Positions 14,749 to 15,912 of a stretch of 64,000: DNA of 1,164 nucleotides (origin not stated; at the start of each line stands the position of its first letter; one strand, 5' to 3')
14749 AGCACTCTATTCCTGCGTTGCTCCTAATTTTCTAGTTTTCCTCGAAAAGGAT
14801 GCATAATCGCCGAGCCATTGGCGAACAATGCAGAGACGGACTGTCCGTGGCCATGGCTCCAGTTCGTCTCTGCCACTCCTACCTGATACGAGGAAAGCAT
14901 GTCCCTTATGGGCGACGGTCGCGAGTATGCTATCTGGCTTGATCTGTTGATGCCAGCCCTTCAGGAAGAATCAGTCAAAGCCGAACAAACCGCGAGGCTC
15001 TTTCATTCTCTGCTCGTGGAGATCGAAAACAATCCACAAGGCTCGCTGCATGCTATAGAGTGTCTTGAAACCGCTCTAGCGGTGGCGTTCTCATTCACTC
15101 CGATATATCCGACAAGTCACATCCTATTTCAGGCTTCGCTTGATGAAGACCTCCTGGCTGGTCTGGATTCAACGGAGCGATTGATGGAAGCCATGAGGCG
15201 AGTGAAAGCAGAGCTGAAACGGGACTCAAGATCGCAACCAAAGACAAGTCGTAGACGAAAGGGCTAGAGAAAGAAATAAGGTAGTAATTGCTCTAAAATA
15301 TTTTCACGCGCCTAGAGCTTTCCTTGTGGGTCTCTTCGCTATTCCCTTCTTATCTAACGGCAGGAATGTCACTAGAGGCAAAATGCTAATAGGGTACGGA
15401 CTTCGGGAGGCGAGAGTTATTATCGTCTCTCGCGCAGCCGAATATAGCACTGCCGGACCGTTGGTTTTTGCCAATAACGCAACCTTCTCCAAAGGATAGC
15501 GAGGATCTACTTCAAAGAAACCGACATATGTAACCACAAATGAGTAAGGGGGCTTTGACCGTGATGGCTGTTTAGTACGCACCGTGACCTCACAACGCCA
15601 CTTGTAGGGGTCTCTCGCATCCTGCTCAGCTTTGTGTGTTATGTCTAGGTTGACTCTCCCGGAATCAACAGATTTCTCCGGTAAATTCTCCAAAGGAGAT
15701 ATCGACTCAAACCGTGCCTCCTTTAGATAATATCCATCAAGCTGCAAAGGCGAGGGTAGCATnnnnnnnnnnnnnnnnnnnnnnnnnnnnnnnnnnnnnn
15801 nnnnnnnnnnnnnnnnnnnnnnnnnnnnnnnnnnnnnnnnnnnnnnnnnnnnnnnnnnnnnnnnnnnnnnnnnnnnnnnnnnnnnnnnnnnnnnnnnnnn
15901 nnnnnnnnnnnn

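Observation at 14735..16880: Perfect 19-bp direct repeats bracket a ~2.1-kb low-GC islet carrying the TAC-like operon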

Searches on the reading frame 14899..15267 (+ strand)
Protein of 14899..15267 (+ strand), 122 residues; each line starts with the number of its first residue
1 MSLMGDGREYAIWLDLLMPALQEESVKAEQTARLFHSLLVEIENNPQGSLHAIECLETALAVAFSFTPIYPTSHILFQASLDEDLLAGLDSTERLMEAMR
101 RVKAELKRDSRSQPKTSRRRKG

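Call 6: search_protein_families(library=pfam, proteins=[window:14899-15267:+], max_evalue=0.01)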
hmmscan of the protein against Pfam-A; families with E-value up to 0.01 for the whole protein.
window:14899-15267:+ (122 aa): 0 families

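Call 20: find_homologous_proteins(query=window:14899-15267:+)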
Query window:14899-15267:+ (122 aa): 7 proteins with E <= 0.001 among 59 candidates.
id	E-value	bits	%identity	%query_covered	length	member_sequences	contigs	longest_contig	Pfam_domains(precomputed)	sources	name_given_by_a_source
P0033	2.7e-71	255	99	100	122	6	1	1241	-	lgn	-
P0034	8.7e-42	160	99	63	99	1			-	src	-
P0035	8.3e-40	153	67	87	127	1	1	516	-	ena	-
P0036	1.1e-34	137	58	96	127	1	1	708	-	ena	-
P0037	1.1e-33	134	63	87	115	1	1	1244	-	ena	-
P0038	6.2e-33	131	60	97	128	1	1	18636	-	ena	-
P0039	6.1e-32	128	58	90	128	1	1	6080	-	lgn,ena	-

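Call 21: find_encoding_contigs(protein=P0038, flank=8000, max_places=4)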
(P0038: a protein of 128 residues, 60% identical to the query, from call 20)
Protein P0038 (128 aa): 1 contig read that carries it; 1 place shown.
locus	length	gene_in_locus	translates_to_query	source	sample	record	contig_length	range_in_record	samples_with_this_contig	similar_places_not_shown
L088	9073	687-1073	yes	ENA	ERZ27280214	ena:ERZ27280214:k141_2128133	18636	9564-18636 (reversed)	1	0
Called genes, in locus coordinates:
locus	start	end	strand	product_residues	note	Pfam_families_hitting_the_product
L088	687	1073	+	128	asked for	-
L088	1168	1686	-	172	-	PF05099:TerB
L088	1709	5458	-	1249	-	PF12770:CHAT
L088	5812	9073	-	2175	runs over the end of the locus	PF00668:Condensation, PF00501:AMP-binding, PF13193:AMP-binding_C, PF00550:PP-binding, PF00668:Condensation, PF00501:AMP-binding, PF13193:AMP-binding_C, PF00550:PP-binding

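Call 23: find_encoding_contigs(protein=P0039, flank=8000, max_places=4)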
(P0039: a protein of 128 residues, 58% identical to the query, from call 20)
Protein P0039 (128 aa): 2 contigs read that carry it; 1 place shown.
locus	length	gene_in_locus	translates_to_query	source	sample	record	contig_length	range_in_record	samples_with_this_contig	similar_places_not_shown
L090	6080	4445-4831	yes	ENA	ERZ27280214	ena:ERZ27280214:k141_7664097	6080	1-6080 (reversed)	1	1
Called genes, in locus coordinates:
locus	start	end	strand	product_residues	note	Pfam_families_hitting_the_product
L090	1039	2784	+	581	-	PF10592:AIPR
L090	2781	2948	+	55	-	-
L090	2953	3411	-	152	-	-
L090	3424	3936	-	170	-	PF13274:SocA_Panacea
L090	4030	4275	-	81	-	PF12728:HTH_17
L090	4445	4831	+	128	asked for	-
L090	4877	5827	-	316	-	PF12760:Zn_ribbon_IS1595, PF12762:DDE_Tnp_IS1595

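Call 42: search_protein_families(library=ncbifam, proteins=[window:14899-15267:+], max_evalue=0.1)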
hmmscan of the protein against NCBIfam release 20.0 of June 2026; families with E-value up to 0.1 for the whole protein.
window:14899-15267:+ (122 aa): 0 families

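Call 43: search_protein_families(library=padloc, proteins=[window:14899-15267:+], max_evalue=0.1)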
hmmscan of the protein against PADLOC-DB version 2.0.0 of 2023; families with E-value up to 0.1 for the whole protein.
window:14899-15267:+ (122 aa): 0 families

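Call 44: search_protein_families(library=phrogs, proteins=[window:14899-15267:+], max_evalue=0.1)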
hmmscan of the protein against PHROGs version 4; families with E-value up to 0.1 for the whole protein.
window:14899-15267:+ (122 aa): 0 families

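Call 64: predict_structure(alignment_id=A2)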
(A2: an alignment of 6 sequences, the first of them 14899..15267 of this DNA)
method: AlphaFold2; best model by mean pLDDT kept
length: 122 residues; sequences in the alignment: 6
mean_pLDDT: 59.4   pTM: 0.46
mean pLDDT of the five models: 59.4, 58.4, 51.9, 50.9, 49.3
residues with pLDDT >= 90: 0; 70-90: 33; 50-70: 57; < 50: 32
segments of 3 or more residues with pLDDT < 50: 1-5, 68-72, 82-89, 112-122
pLDDT, mean of each block of 10 residues (from residue 1): 53 71 68 74 71 71 57 51 46 54 56 45 46
secondary structure, 60 per line:
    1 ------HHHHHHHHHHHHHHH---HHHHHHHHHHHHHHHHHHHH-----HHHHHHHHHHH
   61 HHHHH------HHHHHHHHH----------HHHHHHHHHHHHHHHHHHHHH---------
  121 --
elements in order: H7-21 H25-44 H50-65 H72-80 H91-111

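Call 70: search_dna_similar(query=window:14899-15267:+, collection=plasmids, mode=protein, max_rows=10, max_evalue=0.01)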
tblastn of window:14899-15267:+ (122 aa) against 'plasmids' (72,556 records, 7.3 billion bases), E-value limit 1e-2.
No match.

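Call 71: search_protein_families(library=pfam, proteins=[window:14899-15267:+], max_evalue=5)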
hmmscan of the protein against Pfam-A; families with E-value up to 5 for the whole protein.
window:14899-15267:+ (122 aa): 0 families

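Call 74: list_cluster_members(proteins=[window:14899-15267:+, window:15304-15762:-, window:15737-16495:-, window:16443-16682:-, window:18088-18483:-, window:11787-12794:+])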
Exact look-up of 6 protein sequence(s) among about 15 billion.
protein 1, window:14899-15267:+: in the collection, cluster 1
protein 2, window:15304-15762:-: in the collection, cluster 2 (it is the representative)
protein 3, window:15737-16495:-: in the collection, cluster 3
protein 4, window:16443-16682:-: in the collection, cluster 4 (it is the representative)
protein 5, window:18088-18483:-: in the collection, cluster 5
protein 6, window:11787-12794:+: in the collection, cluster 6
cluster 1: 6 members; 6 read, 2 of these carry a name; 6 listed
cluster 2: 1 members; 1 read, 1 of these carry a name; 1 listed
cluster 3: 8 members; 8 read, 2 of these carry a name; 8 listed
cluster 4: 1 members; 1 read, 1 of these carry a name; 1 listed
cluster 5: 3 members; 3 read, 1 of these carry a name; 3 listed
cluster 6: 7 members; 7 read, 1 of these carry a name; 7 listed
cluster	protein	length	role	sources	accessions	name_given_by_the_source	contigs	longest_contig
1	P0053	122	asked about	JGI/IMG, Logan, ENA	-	-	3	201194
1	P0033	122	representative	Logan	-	-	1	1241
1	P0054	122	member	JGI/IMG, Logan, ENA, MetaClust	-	\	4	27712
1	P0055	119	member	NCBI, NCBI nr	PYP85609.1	MAG: hypothetical protein DMF61_15865 [Blastocatellia bacterium AA13]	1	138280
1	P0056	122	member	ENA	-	-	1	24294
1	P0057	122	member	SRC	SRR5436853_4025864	-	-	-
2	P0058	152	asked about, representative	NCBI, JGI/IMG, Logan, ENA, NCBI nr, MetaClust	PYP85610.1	MAG: hypothetical protein DMF61_15870 [Blastocatellia bacterium AA13] | \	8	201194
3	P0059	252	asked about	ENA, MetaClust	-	\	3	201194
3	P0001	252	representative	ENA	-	-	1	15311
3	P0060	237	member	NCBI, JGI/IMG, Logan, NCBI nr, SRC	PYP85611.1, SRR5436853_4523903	MAG: hypothetical protein DMF61_15875 [Blastocatellia bacterium AA13]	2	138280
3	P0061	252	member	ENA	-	-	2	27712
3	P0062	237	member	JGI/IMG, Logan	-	-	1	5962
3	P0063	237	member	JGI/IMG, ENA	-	-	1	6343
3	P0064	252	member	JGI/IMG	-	-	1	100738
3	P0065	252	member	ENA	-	-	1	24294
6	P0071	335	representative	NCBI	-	-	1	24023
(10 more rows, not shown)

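Call 75: find_encoding_contigs(protein=P0071, flank=10000, max_places=4)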
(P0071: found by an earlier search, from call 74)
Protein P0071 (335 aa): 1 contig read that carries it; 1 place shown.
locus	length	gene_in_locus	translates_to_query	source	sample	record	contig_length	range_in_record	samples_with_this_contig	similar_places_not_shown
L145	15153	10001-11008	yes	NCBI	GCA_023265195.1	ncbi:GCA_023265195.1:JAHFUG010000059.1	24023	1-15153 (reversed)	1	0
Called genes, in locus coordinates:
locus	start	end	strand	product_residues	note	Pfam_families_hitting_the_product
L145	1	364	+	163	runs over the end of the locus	PF11954:DUF3471 (weak)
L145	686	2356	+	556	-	PF11806:Enterochelin_N, PF00756:Esterase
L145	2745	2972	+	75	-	-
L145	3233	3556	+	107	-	-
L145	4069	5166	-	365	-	PF00072:Response_reg, PF01339:CheB_methylest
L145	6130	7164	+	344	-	PF27675:YCF81_N (weak), PF01850:PIN (weak), PF01938:TRAM (weak)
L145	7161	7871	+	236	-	PF01128:IspD, PF02348:CTP_transf_3 (weak), PF12804:NTP_transf_3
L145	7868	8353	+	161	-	PF02542:YgbB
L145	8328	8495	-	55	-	-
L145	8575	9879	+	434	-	PF02885:Glycos_trans_3N, PF00591:Glycos_transf_3, PF07831:PYNP_C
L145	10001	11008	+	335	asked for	PF02608:Bmp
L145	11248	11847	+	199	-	PF07638:Sigma70_ECF, PF04542:Sigma70_r2, PF08281:Sigma70_r4_2, PF04545:Sigma70_r4 (weak)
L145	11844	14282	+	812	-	PF00069:Pkinase, PF07714:PK_Tyr_Ser-Thr, PF01636:APH (faint), PF03109:ABC1 (weak), PF09925:DUF2157 (weak)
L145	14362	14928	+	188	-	-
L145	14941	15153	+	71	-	?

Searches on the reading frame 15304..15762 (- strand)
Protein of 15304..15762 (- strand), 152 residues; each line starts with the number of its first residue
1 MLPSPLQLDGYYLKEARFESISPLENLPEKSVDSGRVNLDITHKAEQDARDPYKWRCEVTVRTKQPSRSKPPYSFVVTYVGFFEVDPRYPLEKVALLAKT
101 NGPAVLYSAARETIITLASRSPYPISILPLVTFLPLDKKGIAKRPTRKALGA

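Call 6: search_protein_families(library=pfam, proteins=[window:15304-15762:-], max_evalue=0.01)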
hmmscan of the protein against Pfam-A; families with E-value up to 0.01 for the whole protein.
window:15304-15762:- (152 aa): 1 family
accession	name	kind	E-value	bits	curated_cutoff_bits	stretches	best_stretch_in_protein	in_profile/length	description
PF02556.19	SecB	-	5.2e-08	33.3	26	1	6-134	8-131/141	Preprotein translocase subunit SecB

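Call 42: search_protein_families(library=ncbifam, proteins=[window:15304-15762:-], max_evalue=0.1)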
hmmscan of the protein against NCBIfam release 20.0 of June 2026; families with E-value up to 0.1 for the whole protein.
window:15304-15762:- (152 aa): 5 families
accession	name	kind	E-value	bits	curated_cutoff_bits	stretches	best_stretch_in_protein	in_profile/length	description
NF004392.0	PRK05751.1-3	equivalog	4.5e-06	26.5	143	1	5-142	14-148/160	protein-export chaperone SecB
TIGR00809.1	secB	equivalog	4.3e-05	23.5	102.8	1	6-133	7-129/140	protein-export chaperone SecB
NF004393.0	PRK05751.1-4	equivalog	0.00011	21.8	180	1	7-134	18-140/165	protein-export chaperone SecB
NF004394.0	PRK05751.1-5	equivalog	0.00065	19.6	181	1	33-134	35-133/156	protein-export chaperone SecB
NF004390.0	PRK05751.1-1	equivalog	0.013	15.2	277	1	8-133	13-133/155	protein-export chaperone SecB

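Call 43: search_protein_families(library=padloc, proteins=[window:15304-15762:-], max_evalue=0.1)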
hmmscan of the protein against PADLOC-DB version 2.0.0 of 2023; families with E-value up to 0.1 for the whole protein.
window:15304-15762:- (152 aa): 0 families

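Call 44: search_protein_families(library=phrogs, proteins=[window:15304-15762:-], max_evalue=0.1)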
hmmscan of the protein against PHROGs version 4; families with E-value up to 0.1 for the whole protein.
window:15304-15762:- (152 aa): 1 family
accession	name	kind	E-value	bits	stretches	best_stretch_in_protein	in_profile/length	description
phrog_21664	-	unknown function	0.043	15.2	1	6-132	4-121/132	-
